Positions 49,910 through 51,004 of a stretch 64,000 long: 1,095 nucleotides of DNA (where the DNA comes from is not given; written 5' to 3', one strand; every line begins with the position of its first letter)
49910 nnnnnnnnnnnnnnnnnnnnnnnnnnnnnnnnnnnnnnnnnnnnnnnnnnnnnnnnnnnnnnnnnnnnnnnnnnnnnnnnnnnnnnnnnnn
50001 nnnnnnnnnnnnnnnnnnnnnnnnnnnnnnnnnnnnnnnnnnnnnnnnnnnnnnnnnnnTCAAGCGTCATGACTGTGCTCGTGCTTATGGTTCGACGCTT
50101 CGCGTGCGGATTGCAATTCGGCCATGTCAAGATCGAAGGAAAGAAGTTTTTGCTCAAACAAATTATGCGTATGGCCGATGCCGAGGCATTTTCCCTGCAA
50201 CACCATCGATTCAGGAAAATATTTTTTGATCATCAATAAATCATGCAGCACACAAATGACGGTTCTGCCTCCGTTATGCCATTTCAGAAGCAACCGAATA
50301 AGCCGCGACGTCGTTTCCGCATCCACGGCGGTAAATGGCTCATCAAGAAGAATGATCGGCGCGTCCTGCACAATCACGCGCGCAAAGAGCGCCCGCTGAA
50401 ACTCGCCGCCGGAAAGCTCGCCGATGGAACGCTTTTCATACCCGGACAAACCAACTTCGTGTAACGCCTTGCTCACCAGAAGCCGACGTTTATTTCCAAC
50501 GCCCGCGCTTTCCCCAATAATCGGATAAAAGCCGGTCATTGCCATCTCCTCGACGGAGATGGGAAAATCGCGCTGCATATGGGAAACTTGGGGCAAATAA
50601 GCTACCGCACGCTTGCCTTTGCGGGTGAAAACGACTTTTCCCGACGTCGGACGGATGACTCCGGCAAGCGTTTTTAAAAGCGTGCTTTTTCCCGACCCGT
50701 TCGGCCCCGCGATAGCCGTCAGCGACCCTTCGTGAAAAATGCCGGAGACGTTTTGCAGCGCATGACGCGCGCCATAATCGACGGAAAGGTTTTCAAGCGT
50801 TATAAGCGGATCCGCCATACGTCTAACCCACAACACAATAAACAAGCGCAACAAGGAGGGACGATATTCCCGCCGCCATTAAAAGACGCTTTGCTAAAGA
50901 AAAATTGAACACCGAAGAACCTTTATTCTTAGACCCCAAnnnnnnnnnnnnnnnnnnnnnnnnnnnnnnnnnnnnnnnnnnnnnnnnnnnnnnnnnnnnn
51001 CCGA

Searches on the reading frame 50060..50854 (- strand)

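Call 38: search_protein_families(library=pfam, proteins=[window:50060-50854:-], max_evalue=0.01)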
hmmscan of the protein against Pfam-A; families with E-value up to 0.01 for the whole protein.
window:50060-50854:- (264 aa): 13 families
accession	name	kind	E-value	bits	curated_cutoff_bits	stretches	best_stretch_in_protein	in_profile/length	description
PF00005.33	ABC_tran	-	3.3e-26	93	25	1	33-174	1-136/137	ABC transporter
PF13304.12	AAA_21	-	1.1e-09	39.3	27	1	45-66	1-22/304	AAA domain, putative AbiEii toxin, Type IV TA system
PF02463.25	SMC_N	-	5.7e-07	29.6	40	1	42-206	23-199/220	RecF/RecN/SMC N terminal domain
PF13555.12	AAA_29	-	2.2e-05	24.5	27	1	41-73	20-51/61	P-loop containing region of AAA domain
PF13476.12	AAA_23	-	0.00022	22.4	27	1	43-63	19-39/201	AAA domain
PF13558.12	SbcC_Walker_B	-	0.00047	20.8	27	0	164-189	63-88/90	SbcC/RAD50-like, Walker B motif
PF13481.12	AAA_25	-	0.00071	19.7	27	1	35-86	25-77/195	AAA domain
PF09818.15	ABC_ATPase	-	0.0014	18.1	23.2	0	33-64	69-100/283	P-loop domain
PF01637.24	ATPase_2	-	0.0018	18.5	33.2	1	42-190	17-136/225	ATPase domain predominantly from Archaea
PF25199.1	nSTAND_NTPase5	-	0.0029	17.9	34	1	43-80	41-78/145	Novel STAND NTPase 5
PF13604.12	AAA_30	-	0.0057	16.9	27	0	40-84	14-59/191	AAA domain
PF03193.22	RsgA_GTPase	-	0.0089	16.3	30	0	30-68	94-131/174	RsgA GTPase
PF00437.27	T2SSE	-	0.0096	15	24.9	0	17-74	116-173/370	Type II/IV secretion system protein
